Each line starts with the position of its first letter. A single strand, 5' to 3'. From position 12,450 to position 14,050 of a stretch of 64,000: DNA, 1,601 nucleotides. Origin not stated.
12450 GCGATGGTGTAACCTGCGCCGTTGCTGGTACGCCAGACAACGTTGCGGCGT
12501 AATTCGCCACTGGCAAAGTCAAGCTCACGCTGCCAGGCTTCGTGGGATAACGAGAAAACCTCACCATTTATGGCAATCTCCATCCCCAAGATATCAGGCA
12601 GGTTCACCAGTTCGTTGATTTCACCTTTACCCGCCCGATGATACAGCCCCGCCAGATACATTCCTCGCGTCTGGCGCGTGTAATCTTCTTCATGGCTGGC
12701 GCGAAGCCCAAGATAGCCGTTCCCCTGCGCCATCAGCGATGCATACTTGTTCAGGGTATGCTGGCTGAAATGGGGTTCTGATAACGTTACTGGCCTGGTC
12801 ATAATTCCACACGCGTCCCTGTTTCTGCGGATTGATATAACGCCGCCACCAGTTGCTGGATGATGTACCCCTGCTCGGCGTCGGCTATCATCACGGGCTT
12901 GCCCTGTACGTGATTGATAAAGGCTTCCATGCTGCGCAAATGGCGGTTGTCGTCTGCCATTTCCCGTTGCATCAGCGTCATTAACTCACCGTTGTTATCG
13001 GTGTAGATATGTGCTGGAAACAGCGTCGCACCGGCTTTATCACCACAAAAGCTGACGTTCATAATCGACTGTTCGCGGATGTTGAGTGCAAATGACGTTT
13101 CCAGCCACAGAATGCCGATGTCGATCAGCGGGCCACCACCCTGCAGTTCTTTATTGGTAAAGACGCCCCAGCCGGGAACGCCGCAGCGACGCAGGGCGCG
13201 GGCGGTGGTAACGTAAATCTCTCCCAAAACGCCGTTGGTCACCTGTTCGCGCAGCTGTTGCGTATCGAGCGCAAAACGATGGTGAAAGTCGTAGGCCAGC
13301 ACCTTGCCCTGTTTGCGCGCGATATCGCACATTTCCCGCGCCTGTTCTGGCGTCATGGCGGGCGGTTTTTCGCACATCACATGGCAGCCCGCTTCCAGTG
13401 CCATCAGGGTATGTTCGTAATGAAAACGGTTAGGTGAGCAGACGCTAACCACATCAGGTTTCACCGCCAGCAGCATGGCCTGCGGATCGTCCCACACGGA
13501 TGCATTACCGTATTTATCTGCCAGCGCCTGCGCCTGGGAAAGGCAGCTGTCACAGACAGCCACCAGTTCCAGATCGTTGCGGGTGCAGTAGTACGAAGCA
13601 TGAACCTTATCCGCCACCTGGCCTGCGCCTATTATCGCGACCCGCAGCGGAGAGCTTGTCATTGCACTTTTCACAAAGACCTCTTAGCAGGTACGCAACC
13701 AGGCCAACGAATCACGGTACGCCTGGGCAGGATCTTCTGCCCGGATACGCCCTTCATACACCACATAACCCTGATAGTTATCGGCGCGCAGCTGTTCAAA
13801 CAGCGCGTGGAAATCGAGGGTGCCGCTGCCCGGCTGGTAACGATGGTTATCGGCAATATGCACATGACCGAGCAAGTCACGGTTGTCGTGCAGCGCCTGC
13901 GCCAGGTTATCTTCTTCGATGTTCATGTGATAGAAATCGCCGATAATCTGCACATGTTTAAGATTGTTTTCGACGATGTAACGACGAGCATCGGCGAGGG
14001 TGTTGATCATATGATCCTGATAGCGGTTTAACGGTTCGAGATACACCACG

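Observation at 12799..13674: ycjS product is shorter than typical Gfo/Idh/MocA oxidoreductases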

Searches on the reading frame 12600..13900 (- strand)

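Call 16: search_protein_families(library=pfam, proteins=[L001:4227-5279:+], max_evalue=0.01)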
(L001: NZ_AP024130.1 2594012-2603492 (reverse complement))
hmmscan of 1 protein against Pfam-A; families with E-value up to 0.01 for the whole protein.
L001:4227-5279:+ (351 aa): 5 families
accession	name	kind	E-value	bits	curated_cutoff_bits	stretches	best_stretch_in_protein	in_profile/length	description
PF02894.22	GFO_IDH_MocA_C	-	1.2e-40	140.1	22.9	1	142-351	1-218/218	Oxidoreductase family, C-terminal alpha/beta domain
PF01408.29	GFO_IDH_MocA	-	1.4e-35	123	24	1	10-129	1-119/120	Oxidoreductase family, NAD-binding Rossmann fold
PF22725.1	GFO_IDH_MocA_C3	-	4.4e-16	59.4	27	1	139-264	2-111/124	GFO/IDH/MocA C-terminal domain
PF03447.22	NAD_binding_3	-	1e-06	29.9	24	1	16-126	1-113/116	Homoserine dehydrogenase, NAD binding domain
PF03435.24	Sacchrp_dh_NADP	-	0.0097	16.7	25.1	0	12-115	1-117/129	Saccharopine dehydrogenase NADP binding domain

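Call 33: find_homologous_proteins(query=L001:4227-5279:+, max_evalue=1e-20)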
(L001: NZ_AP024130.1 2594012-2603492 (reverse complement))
Query L001:4227-5279:+ (351 aa): 1897 proteins with E <= 1e-20 among 3151 candidates; the best 120 are listed.
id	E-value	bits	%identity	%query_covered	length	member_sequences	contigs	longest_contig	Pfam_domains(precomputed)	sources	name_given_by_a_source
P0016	0.0e+0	1006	92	73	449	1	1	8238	PF01408.29,PF22725.2,PF02894.23,PF03447.23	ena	-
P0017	3.2e-235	797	99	100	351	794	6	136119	PF01408.29,PF22725.2,PF02894.23,PF03447.23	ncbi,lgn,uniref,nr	ncbi:TPA: Gfo/Idh/MocA family oxidoreductase [Escherichia coli]|uniref:Gfo/Idh/MocA family protein n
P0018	3.2e-235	797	99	100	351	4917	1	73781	PF01408.29,PF22725.2,PF02894.23,PF03447.23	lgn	-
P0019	6.5e-235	796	100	99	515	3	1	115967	PF08402.17,PF01408.29,PF03459.24,PF22725.2,PF02894.23,PF17912.8,PF03447.23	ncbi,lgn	-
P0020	1.2e-234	795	99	100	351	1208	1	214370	PF01408.29,PF22725.2,PF02894.23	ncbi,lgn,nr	ncbi:TPA: Gfo/Idh/MocA family oxidoreductase [Escherichia coli]|nr:Gfo/Idh/MocA family oxidoreductas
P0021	3.3e-220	748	100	92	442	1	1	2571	PF01408.29,PF22725.2,PF02894.23,PF13899.13,PF13098.14,PF03447.23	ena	-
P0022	1.5e-214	729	94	96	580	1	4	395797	PF01408.29,PF13416.12,PF22725.2,PF02894.23,PF01547.31,PF03447.23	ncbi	-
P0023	8.6e-206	701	87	100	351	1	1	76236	PF01408.29,PF22725.2,PF02894.23,PF03447.23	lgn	-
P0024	1.6e-205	700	90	100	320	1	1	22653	PF01408.29,PF22725.2,PF02894.23,PF03447.23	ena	-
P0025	2.9e-205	699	86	100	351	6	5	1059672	PF01408.29,PF22725.2,PF02894.23,PF03447.23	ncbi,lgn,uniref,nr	ncbi:Gfo/Idh/MocA family oxidoreductase [Citrobacter sedlakii]|uniref:Gfo/Idh/MocA family oxidoreduc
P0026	3.0e-205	699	85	100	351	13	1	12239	PF01408.29,PF22725.2,PF02894.23,PF03447.23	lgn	-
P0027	2.0e-204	696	87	100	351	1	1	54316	PF01408.29,PF22725.2,PF02894.23,PF03447.23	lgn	-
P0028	2.7e-204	696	87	100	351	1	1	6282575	PF01408.29,PF22725.2,PF02894.23,PF03447.23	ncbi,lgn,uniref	ncbi:Gfo/Idh/MocA family protein [Klebsiella sp. MISC125]|uniref:Gfo/Idh/MocA family protein n=1 Tax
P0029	2.8e-204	696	85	100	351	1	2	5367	PF01408.29,PF22725.2,PF02894.23,PF03447.23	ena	-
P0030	2.9e-204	696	92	93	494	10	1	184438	PF01408.29,PF01261.31,PF22725.2,PF02894.23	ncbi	ncbi:Gfo/Idh/MocA family oxidoreductase [Escherichia coli]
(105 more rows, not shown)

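Call 41: predict_structure(alignment_id=A2)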
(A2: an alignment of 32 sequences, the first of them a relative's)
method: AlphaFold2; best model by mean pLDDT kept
length: 351 residues; sequences in the alignment: 32
mean_pLDDT: 72.3   pTM: 0.76
mean pLDDT of the five models: 72.3, 70.5, 70.3, 69.6, 68.9
residues with pLDDT >= 90: 111; 70-90: 109; 50-70: 43; < 50: 88
segments of 3 or more residues with pLDDT < 50: 1-6, 157-186, 212-218, 220-226, 230-235, 253-280
pLDDT, mean of each block of 10 residues (from residue 1): 60 89 86 94 92 91 97 95 84 98 78 94 94 79 77 51 38 36 51 84 84 46 45 57 83 37 26 35 51 60 83 95 91 85 82 89
secondary structure, 60 per line:
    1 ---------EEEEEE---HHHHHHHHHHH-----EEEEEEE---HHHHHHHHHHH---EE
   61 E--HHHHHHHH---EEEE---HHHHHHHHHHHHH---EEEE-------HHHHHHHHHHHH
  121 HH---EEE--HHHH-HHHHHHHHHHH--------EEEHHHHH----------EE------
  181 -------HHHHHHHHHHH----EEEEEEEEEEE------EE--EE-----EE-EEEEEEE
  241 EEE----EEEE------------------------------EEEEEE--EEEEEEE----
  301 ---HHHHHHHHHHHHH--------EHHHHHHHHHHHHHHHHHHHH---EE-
elements in order: E10-15 H19-29 E35-41 H45-55 E59-61 H64-71 E75-78 H82-94 E98-101 H109-122 E126-128 H131-134 H136-146 E155-157 H158-162 H188-198 E203-213 E234-243 E248-251 E282-287 E290-296 H304-316 H326-345

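Call 44: fold_search(model_id=the predicted structure, library=pdb)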
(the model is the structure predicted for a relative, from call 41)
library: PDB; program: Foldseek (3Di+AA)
matches with E <= 10: 1798; with E <= 0.001: 378
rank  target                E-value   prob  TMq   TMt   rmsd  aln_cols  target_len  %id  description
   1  9m3d_E                7.6e-24  1.00  0.73  0.73   5.6       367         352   33  Crystal structure of the DgpA1 protein from W974-1 substrate free form (released 2026-03-04)
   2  9m3d_A                1.6e-23  1.00  0.72  0.72   6.3       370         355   33  Crystal structure of the DgpA1 protein from W974-1 substrate free form (released 2026-03-04)
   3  9m3d_C                3.9e-23  1.00  0.71  0.70   6.3       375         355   32  Crystal structure of the DgpA1 protein from W974-1 substrate free form (released 2026-03-04)
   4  9m3d_F                8.0e-23  1.00  0.71  0.70   6.4       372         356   33  Crystal structure of the DgpA1 protein from W974-1 substrate free form (released 2026-03-04)
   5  9m3d_B                1.3e-22  1.00  0.74  0.73   6.2       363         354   33  Crystal structure of the DgpA1 protein from W974-1 substrate free form (released 2026-03-04)
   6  7xr9_E                1.3e-22  1.00  0.72  0.71   6.1       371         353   31  Crystal structure of DgpA with glucose (released 2023-04-05)
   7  7xre_E                2.0e-22  1.00  0.74  0.72   5.6       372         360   30  Crystal structure of DgpA (released 2023-02-15)
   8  7xr9_C                5.8e-22  1.00  0.71  0.72   5.7       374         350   30  Crystal structure of DgpA with glucose (released 2023-04-05)
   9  7xre_B                7.4e-22  1.00  0.74  0.73   6.0       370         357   31  Crystal structure of DgpA (released 2023-02-15)
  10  7xre_F                1.3e-21  1.00  0.76  0.75   5.4       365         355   31  Crystal structure of DgpA (released 2023-02-15)
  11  7xr9_B                2.8e-21  1.00  0.73  0.73   5.9       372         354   31  Crystal structure of DgpA with glucose (released 2023-04-05)
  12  7xre_C                1.6e-20  1.00  0.74  0.72   6.0       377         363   31  Crystal structure of DgpA (released 2023-02-15)
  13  7xr9_F                1.7e-20  1.00  0.73  0.73   5.9       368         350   32  Crystal structure of DgpA with glucose (released 2023-04-05)
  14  7xr9_D                3.0e-20  1.00  0.73  0.73   6.0       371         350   31  Crystal structure of DgpA with glucose (released 2023-04-05)
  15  7xre_A                5.3e-20  1.00  0.75  0.74   5.5       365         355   32  Crystal structure of DgpA (released 2023-02-15)
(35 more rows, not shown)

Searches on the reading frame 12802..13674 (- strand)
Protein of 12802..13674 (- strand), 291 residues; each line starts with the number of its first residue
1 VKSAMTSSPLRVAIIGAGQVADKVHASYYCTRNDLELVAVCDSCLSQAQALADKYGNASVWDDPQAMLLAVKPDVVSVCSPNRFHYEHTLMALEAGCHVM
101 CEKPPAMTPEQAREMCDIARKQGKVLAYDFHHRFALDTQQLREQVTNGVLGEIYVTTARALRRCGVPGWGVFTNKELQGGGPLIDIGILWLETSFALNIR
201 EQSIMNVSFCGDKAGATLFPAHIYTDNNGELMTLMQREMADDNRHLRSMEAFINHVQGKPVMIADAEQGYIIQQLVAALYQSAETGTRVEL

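Call 4: search_protein_families(library=pfam, proteins=[window:12802-13674:-], max_evalue=0.01)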
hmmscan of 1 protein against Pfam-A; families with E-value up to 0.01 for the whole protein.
window:12802-13674:- (291 aa): 4 families
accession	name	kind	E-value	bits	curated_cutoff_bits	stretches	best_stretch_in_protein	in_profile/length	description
PF01408.29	GFO_IDH_MocA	-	5.6e-35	121.1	24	1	10-129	1-119/120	Oxidoreductase family, NAD-binding Rossmann fold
PF02894.22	GFO_IDH_MocA_C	-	6e-21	75.7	22.9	2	189-291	97-218/218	Oxidoreductase family, C-terminal alpha/beta domain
PF03447.22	NAD_binding_3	-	8.7e-06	26.9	24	1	16-127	1-114/116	Homoserine dehydrogenase, NAD binding domain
PF22725.1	GFO_IDH_MocA_C3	-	4.2e-05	24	27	1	139-190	2-53/124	GFO/IDH/MocA C-terminal domain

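Call 5: search_solved_structures(query=window:12802-13674:-, show_alignments=2)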
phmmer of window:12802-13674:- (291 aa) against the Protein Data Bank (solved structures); distinct sequences matched with E-value up to 0.001: 87 (the best 60 are shown).
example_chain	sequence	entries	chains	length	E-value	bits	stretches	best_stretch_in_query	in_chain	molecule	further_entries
9m3d_B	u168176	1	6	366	6.4e-44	153.4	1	9-193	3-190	DgpA1 from W974-1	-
7xr9_A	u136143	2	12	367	2.1e-41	145.2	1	8-193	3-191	DgpA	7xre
3e18_A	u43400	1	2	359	1.1e-19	73.8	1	11-213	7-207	oxidoreductase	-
6jw6_A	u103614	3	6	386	3.9e-17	65.5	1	7-190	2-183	Dehydrogenase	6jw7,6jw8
3m2t_A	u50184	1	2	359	1.1e-16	64.1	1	7-171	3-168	Probable dehydrogenase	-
4fb5_A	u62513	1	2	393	4e-16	62.2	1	8-154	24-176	Probable oxidoreductase protein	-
2glx_A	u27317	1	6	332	4.3e-16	62.1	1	36-198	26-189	1,5-anhydro-D-fructose reductase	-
3ezy_A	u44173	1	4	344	9.1e-15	57.8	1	10-156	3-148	Dehydrogenase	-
3evn_A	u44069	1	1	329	1.5e-14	57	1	7-177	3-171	Oxidoreductase, Gfo/Idh/MocA family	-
1evj_A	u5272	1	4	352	2.2e-14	56.5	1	13-193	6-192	GLUCOSE-FRUCTOSE OXIDOREDUCTASE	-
5a02_A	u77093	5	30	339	2.7e-14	56.2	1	10-206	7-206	ALDOSE-ALDOSE OXIDOREDUCTASE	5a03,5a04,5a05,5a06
4gqa_A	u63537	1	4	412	8.1e-14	54.6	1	9-193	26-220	NAD binding Oxidoreductase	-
1ofg_A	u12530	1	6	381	1.2e-13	54.1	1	13-193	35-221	GLUCOSE-FRUCTOSE OXIDOREDUCTASE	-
3cea_A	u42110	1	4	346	1.2e-13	54.1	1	6-188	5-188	Myo-inositol 2-dehydrogenase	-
1ryd_A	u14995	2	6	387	1.2e-13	54.1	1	13-193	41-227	glucose-fructose oxidoreductase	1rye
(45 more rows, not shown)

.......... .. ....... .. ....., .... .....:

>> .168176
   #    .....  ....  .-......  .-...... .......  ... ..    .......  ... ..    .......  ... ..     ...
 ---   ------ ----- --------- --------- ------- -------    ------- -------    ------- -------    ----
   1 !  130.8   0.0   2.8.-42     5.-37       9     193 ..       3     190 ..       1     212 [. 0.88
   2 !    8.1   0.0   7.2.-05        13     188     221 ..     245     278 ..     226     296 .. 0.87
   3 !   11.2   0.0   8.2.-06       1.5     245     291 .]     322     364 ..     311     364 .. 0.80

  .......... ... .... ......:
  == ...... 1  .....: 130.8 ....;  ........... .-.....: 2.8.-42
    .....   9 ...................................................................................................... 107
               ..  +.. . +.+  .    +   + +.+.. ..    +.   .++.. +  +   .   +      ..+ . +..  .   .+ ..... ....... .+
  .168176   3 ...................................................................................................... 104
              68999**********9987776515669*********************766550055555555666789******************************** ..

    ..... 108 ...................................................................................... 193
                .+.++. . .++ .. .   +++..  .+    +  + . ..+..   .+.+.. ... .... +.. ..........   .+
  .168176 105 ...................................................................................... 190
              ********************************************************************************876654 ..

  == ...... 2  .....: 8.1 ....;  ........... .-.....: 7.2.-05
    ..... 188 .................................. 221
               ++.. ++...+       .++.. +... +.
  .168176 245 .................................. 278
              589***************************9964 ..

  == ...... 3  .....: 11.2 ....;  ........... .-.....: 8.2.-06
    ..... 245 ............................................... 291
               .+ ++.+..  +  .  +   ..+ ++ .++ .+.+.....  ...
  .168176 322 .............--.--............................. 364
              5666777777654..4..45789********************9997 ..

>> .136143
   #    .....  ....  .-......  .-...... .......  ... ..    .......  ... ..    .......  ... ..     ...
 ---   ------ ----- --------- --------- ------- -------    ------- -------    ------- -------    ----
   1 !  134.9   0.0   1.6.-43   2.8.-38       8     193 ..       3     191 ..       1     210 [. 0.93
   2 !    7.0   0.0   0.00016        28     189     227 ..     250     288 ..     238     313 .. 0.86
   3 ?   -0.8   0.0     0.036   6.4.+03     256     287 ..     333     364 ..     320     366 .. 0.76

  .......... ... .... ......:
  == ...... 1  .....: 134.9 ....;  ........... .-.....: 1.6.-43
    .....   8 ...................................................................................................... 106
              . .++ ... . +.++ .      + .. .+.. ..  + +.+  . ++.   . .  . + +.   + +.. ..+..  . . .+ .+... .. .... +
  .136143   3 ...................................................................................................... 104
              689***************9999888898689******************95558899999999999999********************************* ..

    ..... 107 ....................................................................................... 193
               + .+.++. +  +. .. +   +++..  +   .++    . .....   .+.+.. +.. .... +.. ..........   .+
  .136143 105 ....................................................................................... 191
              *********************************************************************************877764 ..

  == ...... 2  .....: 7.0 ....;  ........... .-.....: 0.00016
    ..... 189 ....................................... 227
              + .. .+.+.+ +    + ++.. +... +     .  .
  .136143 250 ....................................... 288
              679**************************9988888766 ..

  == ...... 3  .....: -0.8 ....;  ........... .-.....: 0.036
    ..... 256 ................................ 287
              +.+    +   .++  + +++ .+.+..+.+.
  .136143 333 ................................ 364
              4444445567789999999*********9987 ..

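Call 9: list_cluster_members(proteins=[window:12802-13674:-])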
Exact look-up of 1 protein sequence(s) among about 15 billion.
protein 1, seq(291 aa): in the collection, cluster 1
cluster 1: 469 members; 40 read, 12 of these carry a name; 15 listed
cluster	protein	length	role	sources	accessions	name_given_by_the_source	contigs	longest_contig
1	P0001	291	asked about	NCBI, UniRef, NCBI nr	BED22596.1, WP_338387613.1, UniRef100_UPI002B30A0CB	hypothetical protein VEE46_23640 [Escherichia coli] | Gfo/Idh/MocA family protein n=1 Tax=Escherichia coli TaxID=562 RepID=UPI002B30A0CB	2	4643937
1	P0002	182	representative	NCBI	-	-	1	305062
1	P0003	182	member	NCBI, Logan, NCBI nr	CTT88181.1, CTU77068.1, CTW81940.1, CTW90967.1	oxidoreductase%2C NADH-binding [Escherichia coli]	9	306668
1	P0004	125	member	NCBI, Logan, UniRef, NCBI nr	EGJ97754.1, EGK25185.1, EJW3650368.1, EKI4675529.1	Gfo/Idh/MocA family oxidoreductase [Shigella flexneri] | Gfo/Idh/MocA-like oxidoreductase N-terminal domain-containing protein n=1 Tax=Shigella ... | oxidoreductase, NAD-binding Rossmann fold family protein [Shigella flexneri 2930-71]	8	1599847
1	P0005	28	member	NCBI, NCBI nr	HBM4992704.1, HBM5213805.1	TPA: gfo/Idh/MocA family oxidoreductase, partial [Shigella flexneri] | gfo/Idh/MocA family oxidoreductase [Shigella flexneri]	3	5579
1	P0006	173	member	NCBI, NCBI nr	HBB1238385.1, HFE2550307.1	TPA: Gfo/Idh/MocA family oxidoreductase, partial [Escherichia coli] | Gfo/Idh/MocA family oxidoreductase [Escherichia coli]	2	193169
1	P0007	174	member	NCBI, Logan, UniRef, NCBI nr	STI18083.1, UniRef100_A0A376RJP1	oxidoreductase, NADH-binding [Escherichia coli] | Oxidoreductase, NADH-binding n=1 Tax=Escherichia coli TaxID=562 RepID=A0A376RJP1_ECOLX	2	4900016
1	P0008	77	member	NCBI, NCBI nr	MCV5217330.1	Gfo/Idh/MocA family oxidoreductase, partial [Escherichia coli] | Gfo/Idh/MocA family oxidoreductase [Escherichia coli]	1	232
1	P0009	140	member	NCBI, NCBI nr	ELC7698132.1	Gfo/Idh/MocA family oxidoreductase [Shigella flexneri]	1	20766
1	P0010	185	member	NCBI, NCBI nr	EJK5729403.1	Gfo/Idh/MocA family oxidoreductase, partial [Escherichia coli] | Gfo/Idh/MocA family oxidoreductase [Escherichia coli]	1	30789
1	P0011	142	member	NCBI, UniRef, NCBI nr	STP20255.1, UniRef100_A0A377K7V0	oxidoreductase, NADH-binding [Escherichia coli] | Oxidoreductase, NADH-binding n=1 Tax=Escherichia coli TaxID=562 RepID=A0A377K7V0_ECOLX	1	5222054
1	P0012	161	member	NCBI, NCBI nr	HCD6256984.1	TPA: Gfo/Idh/MocA family oxidoreductase, partial [Escherichia coli] | Gfo/Idh/MocA family oxidoreductase [Escherichia coli]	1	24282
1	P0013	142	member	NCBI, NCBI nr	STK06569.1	oxidoreductase, NADH-binding [Escherichia coli]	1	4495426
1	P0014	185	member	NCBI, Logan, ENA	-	-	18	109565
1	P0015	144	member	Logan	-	-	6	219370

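Call 10: find_encoding_contigs(protein=P0001, flank=6000, max_places=6)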
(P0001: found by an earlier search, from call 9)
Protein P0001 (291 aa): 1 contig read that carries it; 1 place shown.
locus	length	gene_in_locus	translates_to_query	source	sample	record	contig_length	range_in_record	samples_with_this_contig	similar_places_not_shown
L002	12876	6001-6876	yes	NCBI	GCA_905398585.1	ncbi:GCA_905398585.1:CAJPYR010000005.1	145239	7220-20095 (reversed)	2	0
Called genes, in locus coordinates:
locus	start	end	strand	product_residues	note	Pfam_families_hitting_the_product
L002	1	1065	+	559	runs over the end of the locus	PF00128:Alpha-amylase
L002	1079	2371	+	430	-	PF01547:SBP_bac_1, PF13416:SBP_bac_8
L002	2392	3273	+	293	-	PF00528:BPD_transp_1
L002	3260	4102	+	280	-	PF00528:BPD_transp_1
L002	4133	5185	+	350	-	PF00107:ADH_zinc_N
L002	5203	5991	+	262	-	PF01261:AP_endonuc_2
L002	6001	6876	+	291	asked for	PF01408:GFO_IDH_MocA, PF03447:NAD_binding_3 (faint), PF02894:GFO_IDH_MocA_C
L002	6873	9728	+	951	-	PF03636:Glyco_hydro_65N, PF03632:Glyco_hydro_65m, PF03633:Glyco_hydro_65C, PF00702:Hydrolase, PF13419:HAD_2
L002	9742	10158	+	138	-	PF03215:Rad17 (weak), PF00005:ABC_tran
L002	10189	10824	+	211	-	PF17912:OB_MalK, PF08402:TOBE_2, PF03459:TOBE (weak)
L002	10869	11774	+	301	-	PF09381:Porin_OmpG, PF04338:DUF481, PF13505:OMP_b-brl (weak)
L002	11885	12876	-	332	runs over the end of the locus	PF00356:LacI, PF00532:Peripla_BP_1, PF13407:Peripla_BP_4, PF13377:Peripla_BP_3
